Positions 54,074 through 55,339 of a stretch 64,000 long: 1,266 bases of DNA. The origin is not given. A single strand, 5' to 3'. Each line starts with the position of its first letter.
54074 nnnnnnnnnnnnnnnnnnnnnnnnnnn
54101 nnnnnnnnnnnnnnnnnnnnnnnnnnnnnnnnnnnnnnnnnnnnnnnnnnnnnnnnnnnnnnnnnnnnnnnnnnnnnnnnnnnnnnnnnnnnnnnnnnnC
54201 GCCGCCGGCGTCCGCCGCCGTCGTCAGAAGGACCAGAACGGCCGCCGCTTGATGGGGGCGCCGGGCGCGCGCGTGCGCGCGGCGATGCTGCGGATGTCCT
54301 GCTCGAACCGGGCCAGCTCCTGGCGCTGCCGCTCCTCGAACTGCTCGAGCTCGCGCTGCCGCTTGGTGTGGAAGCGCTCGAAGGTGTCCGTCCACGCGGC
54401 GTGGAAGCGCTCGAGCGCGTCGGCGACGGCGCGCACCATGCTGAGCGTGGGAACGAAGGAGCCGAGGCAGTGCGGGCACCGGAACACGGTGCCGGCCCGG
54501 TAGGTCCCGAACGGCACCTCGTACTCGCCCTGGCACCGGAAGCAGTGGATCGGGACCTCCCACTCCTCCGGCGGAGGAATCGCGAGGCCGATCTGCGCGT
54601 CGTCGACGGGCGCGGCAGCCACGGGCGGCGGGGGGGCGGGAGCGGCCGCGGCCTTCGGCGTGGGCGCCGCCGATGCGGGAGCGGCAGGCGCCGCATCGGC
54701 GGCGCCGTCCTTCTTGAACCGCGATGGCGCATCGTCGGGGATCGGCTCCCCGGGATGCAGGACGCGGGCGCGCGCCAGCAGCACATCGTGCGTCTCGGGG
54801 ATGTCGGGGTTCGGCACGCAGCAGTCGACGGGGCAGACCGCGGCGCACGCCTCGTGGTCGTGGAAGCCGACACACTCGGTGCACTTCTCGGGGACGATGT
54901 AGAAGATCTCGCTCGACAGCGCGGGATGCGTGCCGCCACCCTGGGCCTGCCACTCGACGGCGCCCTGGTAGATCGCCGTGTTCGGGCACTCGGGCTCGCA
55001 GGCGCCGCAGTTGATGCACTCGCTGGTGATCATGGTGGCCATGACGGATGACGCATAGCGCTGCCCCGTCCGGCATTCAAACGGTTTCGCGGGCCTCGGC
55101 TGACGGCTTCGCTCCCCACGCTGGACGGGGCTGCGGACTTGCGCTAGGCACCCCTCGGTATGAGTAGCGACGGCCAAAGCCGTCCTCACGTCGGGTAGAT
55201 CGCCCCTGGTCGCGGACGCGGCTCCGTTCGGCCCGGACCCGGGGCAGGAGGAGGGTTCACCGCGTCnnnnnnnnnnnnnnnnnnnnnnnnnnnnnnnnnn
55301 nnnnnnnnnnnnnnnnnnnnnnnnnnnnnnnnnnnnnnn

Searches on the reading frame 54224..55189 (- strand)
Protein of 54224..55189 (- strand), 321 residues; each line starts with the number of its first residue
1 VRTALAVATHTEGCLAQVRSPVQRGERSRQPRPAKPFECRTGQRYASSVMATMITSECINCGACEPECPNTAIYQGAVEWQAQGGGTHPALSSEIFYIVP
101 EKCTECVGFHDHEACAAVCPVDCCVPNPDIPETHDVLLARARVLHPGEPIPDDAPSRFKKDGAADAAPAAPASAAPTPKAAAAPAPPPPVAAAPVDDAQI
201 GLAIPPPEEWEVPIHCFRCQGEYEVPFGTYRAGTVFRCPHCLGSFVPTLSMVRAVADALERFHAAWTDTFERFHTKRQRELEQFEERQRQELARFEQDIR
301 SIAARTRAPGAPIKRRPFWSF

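Call 8: search_protein_families(library=pfam, proteins=[window:54224-55189:-], max_evalue=0.001)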
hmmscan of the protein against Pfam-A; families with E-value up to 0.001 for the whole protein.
window:54224-55189:- (321 aa): 4 families
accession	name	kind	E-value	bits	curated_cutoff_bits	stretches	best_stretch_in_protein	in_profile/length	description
PF12838.12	Fer4_7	-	4.6e-07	30.6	27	1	58-123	2-52/52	4Fe-4S dicluster domain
PF13237.11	Fer4_10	-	8.4e-06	26.1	25.5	1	55-120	6-53/53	4Fe-4S dicluster domain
PF13187.11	Fer4_9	-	1.3e-05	25.5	27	1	57-122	1-50/52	4Fe-4S dicluster domain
PF00037.32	Fer4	-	4.2e-05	23.6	21.1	1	54-74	4-24/24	4Fe-4S binding domain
